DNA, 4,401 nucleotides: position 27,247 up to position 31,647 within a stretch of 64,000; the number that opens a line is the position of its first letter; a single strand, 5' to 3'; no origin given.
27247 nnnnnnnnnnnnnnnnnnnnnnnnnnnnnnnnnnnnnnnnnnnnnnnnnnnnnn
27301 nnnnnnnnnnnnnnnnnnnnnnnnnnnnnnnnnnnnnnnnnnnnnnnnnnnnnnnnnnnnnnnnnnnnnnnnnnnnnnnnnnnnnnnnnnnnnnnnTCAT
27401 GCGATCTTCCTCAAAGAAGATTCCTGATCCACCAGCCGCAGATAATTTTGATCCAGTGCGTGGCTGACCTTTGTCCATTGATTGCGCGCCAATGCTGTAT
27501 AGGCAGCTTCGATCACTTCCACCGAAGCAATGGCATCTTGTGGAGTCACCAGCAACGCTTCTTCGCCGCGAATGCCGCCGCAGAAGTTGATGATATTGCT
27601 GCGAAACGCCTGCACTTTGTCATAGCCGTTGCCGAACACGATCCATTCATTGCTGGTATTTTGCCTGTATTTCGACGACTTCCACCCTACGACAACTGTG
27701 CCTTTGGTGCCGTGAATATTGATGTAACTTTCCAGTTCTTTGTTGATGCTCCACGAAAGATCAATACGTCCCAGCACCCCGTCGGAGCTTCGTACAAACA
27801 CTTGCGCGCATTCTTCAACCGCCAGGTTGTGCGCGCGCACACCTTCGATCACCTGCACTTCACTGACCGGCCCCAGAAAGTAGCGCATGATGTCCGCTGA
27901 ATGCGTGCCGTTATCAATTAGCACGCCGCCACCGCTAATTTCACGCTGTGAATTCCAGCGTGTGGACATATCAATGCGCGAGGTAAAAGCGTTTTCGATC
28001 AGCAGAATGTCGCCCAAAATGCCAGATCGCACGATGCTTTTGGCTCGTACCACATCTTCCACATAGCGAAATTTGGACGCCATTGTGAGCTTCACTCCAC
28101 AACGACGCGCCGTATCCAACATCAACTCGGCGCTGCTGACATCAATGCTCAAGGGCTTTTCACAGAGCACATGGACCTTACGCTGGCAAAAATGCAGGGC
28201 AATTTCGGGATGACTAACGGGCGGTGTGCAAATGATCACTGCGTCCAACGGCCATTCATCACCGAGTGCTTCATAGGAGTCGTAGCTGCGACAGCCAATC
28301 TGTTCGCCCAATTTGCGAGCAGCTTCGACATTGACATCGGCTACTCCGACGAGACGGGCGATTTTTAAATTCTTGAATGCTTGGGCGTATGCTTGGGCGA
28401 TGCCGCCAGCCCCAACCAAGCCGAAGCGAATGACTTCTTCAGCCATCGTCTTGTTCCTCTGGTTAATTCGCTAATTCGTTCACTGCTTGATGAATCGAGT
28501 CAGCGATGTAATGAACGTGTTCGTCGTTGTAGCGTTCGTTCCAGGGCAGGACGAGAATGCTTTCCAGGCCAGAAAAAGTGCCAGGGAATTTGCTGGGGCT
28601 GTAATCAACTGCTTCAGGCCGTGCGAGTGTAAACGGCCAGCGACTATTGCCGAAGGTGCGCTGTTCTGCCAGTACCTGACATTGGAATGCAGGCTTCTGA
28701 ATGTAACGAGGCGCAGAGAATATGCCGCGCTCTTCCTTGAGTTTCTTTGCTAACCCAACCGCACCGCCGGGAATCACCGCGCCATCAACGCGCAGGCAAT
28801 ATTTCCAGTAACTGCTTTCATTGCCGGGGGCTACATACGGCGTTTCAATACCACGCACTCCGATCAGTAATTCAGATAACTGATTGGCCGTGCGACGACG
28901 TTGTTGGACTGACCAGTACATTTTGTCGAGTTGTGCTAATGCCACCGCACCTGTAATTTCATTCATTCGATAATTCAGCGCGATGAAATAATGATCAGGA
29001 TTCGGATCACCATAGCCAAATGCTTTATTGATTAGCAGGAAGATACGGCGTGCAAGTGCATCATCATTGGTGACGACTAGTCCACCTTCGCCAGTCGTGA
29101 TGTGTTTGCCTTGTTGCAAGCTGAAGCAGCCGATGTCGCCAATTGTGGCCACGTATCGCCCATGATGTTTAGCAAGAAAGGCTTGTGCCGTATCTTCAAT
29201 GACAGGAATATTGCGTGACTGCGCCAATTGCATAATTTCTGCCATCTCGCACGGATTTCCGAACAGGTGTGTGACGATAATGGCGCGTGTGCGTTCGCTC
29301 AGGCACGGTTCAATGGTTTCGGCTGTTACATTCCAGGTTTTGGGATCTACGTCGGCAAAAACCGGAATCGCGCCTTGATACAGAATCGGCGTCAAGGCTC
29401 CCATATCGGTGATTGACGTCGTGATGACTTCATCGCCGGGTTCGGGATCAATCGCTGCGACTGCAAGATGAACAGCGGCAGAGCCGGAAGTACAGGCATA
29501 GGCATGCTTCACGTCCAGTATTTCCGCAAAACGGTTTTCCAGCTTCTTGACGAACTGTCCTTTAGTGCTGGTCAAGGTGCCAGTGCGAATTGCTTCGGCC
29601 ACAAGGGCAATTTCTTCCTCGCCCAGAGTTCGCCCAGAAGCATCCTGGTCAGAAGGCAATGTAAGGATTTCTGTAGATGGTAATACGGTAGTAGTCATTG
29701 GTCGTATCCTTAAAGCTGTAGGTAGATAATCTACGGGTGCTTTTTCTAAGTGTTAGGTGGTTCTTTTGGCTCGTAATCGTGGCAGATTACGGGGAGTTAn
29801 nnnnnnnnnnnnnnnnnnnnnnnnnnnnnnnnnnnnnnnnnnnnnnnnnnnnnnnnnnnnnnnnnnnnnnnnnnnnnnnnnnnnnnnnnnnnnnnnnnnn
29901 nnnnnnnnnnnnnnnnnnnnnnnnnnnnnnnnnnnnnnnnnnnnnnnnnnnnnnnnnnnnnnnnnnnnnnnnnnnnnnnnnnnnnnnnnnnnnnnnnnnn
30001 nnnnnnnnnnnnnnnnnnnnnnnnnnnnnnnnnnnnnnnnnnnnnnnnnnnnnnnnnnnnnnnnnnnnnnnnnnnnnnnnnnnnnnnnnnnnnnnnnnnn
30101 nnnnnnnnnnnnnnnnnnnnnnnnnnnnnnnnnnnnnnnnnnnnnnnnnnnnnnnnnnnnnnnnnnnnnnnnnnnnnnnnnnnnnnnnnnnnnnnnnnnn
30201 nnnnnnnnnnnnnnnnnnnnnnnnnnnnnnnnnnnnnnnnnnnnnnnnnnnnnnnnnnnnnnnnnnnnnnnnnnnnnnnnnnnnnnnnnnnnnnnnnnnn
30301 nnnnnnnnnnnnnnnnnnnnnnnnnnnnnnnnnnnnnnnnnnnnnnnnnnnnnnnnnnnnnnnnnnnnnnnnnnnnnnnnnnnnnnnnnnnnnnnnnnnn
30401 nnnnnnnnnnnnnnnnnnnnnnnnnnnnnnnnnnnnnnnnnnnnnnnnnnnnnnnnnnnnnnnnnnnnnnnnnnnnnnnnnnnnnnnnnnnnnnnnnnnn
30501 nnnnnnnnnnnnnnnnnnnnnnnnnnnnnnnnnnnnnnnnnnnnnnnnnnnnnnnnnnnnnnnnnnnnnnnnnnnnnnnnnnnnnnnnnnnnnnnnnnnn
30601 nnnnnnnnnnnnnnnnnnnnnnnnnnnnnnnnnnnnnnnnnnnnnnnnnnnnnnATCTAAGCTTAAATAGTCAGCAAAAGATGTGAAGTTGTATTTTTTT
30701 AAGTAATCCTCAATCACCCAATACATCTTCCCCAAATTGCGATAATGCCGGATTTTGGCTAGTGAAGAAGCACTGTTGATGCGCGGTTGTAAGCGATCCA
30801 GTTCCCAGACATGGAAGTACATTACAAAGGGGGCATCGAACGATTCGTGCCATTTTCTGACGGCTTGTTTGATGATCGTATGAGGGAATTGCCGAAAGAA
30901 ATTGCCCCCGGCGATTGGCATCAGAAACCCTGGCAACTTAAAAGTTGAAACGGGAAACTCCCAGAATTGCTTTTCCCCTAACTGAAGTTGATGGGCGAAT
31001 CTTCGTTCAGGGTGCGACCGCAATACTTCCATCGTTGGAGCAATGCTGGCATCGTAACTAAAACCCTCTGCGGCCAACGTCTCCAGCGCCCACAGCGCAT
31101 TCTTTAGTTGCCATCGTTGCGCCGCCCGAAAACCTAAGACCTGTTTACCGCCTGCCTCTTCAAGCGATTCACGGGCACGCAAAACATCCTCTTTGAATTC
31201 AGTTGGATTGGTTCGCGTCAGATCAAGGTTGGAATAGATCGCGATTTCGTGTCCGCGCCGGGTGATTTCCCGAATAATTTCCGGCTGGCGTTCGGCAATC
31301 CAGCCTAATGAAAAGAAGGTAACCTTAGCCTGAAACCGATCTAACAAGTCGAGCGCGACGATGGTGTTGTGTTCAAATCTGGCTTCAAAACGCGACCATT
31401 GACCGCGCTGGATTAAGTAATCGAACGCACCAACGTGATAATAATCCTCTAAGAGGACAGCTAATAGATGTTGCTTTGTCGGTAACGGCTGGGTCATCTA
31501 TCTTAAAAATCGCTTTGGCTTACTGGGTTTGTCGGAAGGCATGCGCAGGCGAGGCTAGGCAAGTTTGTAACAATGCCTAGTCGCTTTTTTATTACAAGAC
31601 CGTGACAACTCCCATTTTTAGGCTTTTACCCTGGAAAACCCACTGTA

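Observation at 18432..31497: Ten-gene operon that looks like an undescribed Arn-like 'protect-flip-deprotect-transfer' amino-sugar modification system using acetyl instead of formyl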

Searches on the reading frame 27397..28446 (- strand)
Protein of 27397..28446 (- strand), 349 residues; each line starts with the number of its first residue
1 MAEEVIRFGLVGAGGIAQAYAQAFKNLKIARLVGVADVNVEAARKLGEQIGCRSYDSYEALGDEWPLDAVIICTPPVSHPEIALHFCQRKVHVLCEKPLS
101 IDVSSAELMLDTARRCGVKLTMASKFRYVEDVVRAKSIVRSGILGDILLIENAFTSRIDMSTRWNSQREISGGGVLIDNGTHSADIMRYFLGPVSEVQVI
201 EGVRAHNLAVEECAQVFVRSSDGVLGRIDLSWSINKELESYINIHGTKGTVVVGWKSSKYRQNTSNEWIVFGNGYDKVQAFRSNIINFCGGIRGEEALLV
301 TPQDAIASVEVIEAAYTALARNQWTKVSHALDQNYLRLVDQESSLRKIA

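Call 3: search_protein_families(library=pfam, proteins=[window:27397-28446:-], max_evalue=0.001)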
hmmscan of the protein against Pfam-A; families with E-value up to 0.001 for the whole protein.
window:27397-28446:- (349 aa): 3 families
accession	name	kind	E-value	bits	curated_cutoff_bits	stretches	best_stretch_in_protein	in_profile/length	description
PF01408.29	GFO_IDH_MocA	-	3.1e-26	92.8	24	1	6-122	1-118/120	Oxidoreductase family, NAD-binding Rossmann fold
PF22725.1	GFO_IDH_MocA_C3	-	7.8e-23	81.2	27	1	133-251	2-123/124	GFO/IDH/MocA C-terminal domain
PF02894.22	GFO_IDH_MocA_C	-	1.3e-20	74.6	22.9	1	136-326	1-217/218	Oxidoreductase family, C-terminal alpha/beta domain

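Call 4: search_protein_families(library=ncbifam, proteins=[window:27397-28446:-], max_evalue=0.001)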
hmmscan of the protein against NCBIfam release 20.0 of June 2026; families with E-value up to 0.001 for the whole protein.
window:27397-28446:- (349 aa): 10 families
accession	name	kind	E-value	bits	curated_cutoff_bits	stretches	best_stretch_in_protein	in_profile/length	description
TIGR04380.1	myo_inos_iolG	equivalog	7.3e-36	123.7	355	1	6-325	2-329/330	inositol 2-dehydrogenase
NF040723.1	UDP-GlcNAcDh_Arch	equivalog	2.4e-35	122.5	450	1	6-315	1-297/302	UDP-N-acetylglucosamine 3-dehydrogenase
NF052479.1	LevoglcsnDh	equivalog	1.2e-25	90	650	1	6-200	4-211/386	levoglucosan dehydrogenase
NF041392.1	XylDh_Gfo6_Halo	equivalog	4.7e-21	75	350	1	3-324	14-347/350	D-xylose 1-dehydrogenase Gfo6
NF052679.1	InsChiInosDhIolG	equivalog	2.3e-13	49.9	540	1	6-253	3-250/343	bifunctional inositol 2-dehydrogenase/D-chiro-inositol 1-dehydrogenase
NF008607.0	PRK11579.1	subfamily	3.3e-13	49.3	330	1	4-266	3-263/346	oxidoreductase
NF058561.1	BT_2158_fam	equivalog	2.9e-12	45.9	750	1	11-157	41-186/487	glycoside 3-dehydrogenase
NF007574.0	PRK10206.1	equivalog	7.2e-09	35.1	352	1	59-186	59-182/345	oxidoreductase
TIGR01761.1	thiaz-red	subfamily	3.6e-05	23.4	188.8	1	17-121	14-120/350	thiazolinyl imide reductase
NF058563.1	BT_2159_fam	equivalog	3.6e-05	22.9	650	1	6-252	1-249/350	disaccharide 3-dehydrogenase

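Call 22: search_solved_structures(query=window:27397-28446:-, max_evalue=0.00001)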
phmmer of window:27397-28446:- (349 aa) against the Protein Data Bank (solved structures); distinct sequences matched with E-value up to 0.00001: 77 (the best 60 are shown).
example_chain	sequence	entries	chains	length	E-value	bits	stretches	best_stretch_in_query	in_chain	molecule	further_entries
3q2k_A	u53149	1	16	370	2.1e-24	89.4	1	3-256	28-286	oxidoreductase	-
7xr9_A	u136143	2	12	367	3.1e-24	88.8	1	6-192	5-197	DgpA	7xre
3e9m_A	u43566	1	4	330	1.1e-23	87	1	4-319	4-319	Oxidoreductase, Gfo/Idh/MocA family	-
9m3d_B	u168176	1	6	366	3.4e-23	85.4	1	6-193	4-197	DgpA1 from W974-1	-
8w9s_A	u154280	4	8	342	1.4e-22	83.4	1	7-317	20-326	NADH-dependent dihydrogenase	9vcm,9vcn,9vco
3q2i_A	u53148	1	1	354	2.7e-22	82.5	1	3-256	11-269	dehydrogenase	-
1zh8_A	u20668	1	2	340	4.7e-22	81.6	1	6-258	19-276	oxidoreductase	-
3ezy_A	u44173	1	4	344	6.6e-22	81.2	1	6-252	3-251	Dehydrogenase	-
6nor_A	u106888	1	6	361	3.2e-21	78.9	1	9-321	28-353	Putative NAD dependent dehydrogenase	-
4hkt_A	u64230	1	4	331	4.2e-21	78.5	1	5-254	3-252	Inositol 2-dehydrogenase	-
9m37_A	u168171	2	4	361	2.4e-20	76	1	6-246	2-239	P581a DgpA2 and isoorientin complex structure | Gfo/Idh/MocA family protein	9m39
3e18_A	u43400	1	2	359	1.2e-19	73.8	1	10-255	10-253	oxidoreductase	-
6jw6_A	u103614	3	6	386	2.5e-19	72.7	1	6-254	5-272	Dehydrogenase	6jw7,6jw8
5uhw_A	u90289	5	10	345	6.2e-19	71.4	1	7-253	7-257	Oxidoreductase protein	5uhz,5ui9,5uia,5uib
6o15_A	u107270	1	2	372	9.2e-19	70.8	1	6-255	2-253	Uncharacterized oxidoreductase YjhC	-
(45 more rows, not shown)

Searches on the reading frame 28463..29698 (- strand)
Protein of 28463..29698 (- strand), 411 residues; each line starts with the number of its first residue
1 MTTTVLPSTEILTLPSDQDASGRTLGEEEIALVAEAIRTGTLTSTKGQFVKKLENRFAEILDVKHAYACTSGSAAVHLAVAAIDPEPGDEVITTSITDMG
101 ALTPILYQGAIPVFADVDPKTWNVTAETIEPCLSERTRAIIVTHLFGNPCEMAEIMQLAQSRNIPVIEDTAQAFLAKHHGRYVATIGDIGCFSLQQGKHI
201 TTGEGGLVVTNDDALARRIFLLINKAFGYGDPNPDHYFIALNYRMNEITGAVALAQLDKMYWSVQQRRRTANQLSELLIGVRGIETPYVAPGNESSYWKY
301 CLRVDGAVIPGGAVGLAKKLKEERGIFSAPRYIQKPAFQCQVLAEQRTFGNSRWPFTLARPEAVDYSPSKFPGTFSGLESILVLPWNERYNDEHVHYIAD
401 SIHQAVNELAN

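Call 3: search_protein_families(library=pfam, proteins=[window:28463-29698:-], max_evalue=0.001)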
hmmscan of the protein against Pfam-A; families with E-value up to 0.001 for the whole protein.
window:28463-29698:- (411 aa): 3 families
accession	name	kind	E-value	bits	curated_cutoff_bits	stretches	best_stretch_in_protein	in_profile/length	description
PF01041.23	DegT_DnrJ_EryC1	-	2.2e-82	277.6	19.8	1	25-348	3-322/360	DegT/DnrJ/EryC1/StrS aminotransferase family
PF01212.27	Beta_elim_lyase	-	3e-09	37.1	27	1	47-284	31-271/288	Beta-eliminating lyase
PF01053.26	Cys_Met_Meta_PP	-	0.00042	19.4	27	1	50-170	54-174/381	Cys/Met metabolism PLP-dependent enzyme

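Call 4: search_protein_families(library=ncbifam, proteins=[window:28463-29698:-], max_evalue=0.001)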
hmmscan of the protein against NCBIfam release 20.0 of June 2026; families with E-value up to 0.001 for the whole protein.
window:28463-29698:- (411 aa): 17 families
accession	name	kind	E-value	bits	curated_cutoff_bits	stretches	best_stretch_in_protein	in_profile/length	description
TIGR04181.1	NHT_00031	hypoth_equivalog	1.4e-62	211.6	420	1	25-305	8-303/359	LegC family aminotransferase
TIGR03588.1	PseC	equivalog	6.6e-55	186.6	423.5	1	24-307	8-304/380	UDP-4-amino-4,6-dideoxy-N-acetyl-beta-L-altrosamine transaminase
NF011936.0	PRK15407.1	equivalog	2.2e-49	168.4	423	1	19-219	38-244/440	lipopolysaccharide biosynthesis protein RfbH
NF008658.2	PRK11658.1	equivalog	1.8e-48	165.1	631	1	23-309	10-302/379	UDP-4-amino-4-deoxy-L-arabinose aminotransferase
NF008687.0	PRK11706.1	equivalog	2.7e-48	164.6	375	1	27-279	11-268/375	dTDP-4-amino-4,6-dideoxygalactose transaminase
TIGR02379.1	ECA_wecE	subfamily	2.5e-42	145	434.85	1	28-226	12-210/376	dTDP-4-amino-4,6-dideoxy-D-glucose transaminase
TIGR04427.1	PLP_DesI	equivalog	4e-41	141.4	650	1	44-310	48-309/390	dTDP-4-dehydro-6-deoxyglucose aminotransferase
NF005817.0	PRK07683.1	equivalog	9.6e-08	31.1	575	1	69-171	95-202/387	aminotransferase A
NF006488.0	PRK08912.1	equivalog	3.1e-06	26.4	498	1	55-150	77-172/387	aminotransferase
NF004770.0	PRK06108.1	subfamily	2.6e-05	23.2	422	1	51-143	84-177/396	pyridoxal phosphate-dependent aminotransferase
NF006569.0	PRK09082.1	subfamily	5e-05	22.6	420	1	46-169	73-202/386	methionine aminotransferase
NF006095.0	PRK08247.1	equivalog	0.00012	21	585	1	48-225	53-228/369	methionine biosynthesis PLP-dependent protein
NF005816.0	PRK07682.1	equivalog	0.00018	20.2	620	1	44-176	70-209/390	aminotransferase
TIGR01326.1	OAH_OAS_sulfhy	subfamily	0.00032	19.5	495.1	1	52-171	61-180/418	O-acetylhomoserine aminocarboxypropyltransferase/cysteine synthase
NF009079.0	PRK12414.1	subfamily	0.00047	19.3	481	1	42-149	68-174/384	methionine aminotransferase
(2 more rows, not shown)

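Call 23: search_solved_structures(query=window:28463-29698:-, max_evalue=1e-20)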
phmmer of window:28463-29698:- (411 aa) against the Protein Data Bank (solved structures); distinct sequences matched with E-value up to 1e-20: 54.
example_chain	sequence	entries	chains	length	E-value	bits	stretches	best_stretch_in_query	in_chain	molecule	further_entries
7b0m_AAA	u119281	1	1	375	7.6e-57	196.2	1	24-326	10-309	Sugar aminotransferase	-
3bn1_A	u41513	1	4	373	3e-55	190.9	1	20-305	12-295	Perosamine synthetase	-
3dr7_A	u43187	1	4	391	3.6e-55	190.7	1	20-305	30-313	Putative perosamine synthetase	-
3dr4_A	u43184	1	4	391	2.4e-54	188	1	20-305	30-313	Putative perosamine synthetase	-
7b0d_A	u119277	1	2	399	5e-45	157.3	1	47-279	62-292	Glutamine--scyllo-inositol transaminase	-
7l7x_AAA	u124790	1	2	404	3.9e-41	144.5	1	34-273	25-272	DegT/DnrJ/EryC1/StrS aminotransferase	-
8gyh_B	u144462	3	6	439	1.6e-40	142.4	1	31-310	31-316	DegT/DnrJ/EryC1/StrS family aminotransferase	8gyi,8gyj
8vr5_A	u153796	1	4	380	8.8e-40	140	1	23-278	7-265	DegT/DnrJ/EryC1/StrS aminotransferase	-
8vr3_A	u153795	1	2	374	8.8e-40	140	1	23-278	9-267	DegT/DnrJ/EryC1/StrS aminotransferase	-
5uid_A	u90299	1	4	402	5.3e-39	137.4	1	24-333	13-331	Aminotransferase TlmJ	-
3nu7_A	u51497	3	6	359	3.2e-38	134.9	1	47-306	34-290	Aminotransferase WbpE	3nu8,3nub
3nyu_A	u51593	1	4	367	3.4e-38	134.8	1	47-306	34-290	Aminotransferase WbpE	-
7n63_A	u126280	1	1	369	4.3e-38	134.4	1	35-277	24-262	Putative aminotransferase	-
3bb8_A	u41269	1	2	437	1.7e-37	132.5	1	20-214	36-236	CDP-4-keto-6-deoxy-D-glucose-3-dehydrase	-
3nys_A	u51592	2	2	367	1.8e-37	132.4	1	47-306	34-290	Aminotransferase WbpE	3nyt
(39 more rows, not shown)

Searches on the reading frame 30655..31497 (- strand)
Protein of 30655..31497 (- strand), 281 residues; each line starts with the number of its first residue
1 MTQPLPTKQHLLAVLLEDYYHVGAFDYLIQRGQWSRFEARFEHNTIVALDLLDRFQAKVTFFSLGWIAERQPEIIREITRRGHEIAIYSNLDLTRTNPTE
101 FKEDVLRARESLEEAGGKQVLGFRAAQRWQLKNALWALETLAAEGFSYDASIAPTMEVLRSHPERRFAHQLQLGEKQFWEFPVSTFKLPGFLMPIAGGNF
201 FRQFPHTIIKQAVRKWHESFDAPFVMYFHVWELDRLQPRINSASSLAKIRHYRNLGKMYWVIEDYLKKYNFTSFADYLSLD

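Call 41: search_solved_structures(query=window:30655-31497:-, max_evalue=0.01, show_alignments=4)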
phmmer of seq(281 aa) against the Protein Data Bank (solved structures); distinct sequences matched with E-value up to 0.01: 15.
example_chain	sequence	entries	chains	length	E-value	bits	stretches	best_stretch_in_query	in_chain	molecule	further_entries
3rxz_A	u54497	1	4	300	1.8e-11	47.2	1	49-154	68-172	Polysaccharide deacetylase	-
5o6y_B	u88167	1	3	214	4.4e-07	32.8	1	48-139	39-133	Peptidoglycan N-acetylglucosamine deacetylase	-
5o6y_A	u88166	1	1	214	5e-07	32.6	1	48-138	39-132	Peptidoglycan N-acetylglucosamine deacetylase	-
4l1g_A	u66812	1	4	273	7.1e-07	32.1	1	48-139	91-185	Peptidoglycan N-acetylglucosamine deacetylase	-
7y51_A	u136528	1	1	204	1.1e-06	31.5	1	47-124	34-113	Predicted xylanase/chitin deacetylase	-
7fbw_A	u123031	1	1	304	2.6e-06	30.3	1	47-124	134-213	Predicted xylanase/chitin deacetylase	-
4m1b_A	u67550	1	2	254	1.3e-05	28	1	45-124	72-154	Polysaccharide deacetylase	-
7bly_A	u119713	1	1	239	0.0002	24.1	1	47-113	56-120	Aspergillus niger contig An12c0130, genomic contig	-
3cl6_A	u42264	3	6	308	0.00049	22.8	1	49-127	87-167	Puue allantoinase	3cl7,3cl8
1z7a_A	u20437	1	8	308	0.0013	21.4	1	49-127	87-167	conserved hypothetical protein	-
3qbu_A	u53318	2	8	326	0.0016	21.1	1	49-152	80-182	Putative uncharacterized protein | peptidoglycan deacetylase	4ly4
2y8u_A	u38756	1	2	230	0.002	20.8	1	45-89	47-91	CHITIN DEACETYLASE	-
1ny1_A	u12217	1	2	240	0.004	19.8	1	36-119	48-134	Probable polysaccharide deacetylase pdaA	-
1w1a_1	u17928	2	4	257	0.0047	19.6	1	36-119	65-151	PROBABLE POLYSACCHARIDE DEACETYLASE PDAA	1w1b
1w17_A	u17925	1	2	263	0.005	19.5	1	36-119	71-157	PROBABLE POLYSACCHARIDE DEACETYLASE PDAA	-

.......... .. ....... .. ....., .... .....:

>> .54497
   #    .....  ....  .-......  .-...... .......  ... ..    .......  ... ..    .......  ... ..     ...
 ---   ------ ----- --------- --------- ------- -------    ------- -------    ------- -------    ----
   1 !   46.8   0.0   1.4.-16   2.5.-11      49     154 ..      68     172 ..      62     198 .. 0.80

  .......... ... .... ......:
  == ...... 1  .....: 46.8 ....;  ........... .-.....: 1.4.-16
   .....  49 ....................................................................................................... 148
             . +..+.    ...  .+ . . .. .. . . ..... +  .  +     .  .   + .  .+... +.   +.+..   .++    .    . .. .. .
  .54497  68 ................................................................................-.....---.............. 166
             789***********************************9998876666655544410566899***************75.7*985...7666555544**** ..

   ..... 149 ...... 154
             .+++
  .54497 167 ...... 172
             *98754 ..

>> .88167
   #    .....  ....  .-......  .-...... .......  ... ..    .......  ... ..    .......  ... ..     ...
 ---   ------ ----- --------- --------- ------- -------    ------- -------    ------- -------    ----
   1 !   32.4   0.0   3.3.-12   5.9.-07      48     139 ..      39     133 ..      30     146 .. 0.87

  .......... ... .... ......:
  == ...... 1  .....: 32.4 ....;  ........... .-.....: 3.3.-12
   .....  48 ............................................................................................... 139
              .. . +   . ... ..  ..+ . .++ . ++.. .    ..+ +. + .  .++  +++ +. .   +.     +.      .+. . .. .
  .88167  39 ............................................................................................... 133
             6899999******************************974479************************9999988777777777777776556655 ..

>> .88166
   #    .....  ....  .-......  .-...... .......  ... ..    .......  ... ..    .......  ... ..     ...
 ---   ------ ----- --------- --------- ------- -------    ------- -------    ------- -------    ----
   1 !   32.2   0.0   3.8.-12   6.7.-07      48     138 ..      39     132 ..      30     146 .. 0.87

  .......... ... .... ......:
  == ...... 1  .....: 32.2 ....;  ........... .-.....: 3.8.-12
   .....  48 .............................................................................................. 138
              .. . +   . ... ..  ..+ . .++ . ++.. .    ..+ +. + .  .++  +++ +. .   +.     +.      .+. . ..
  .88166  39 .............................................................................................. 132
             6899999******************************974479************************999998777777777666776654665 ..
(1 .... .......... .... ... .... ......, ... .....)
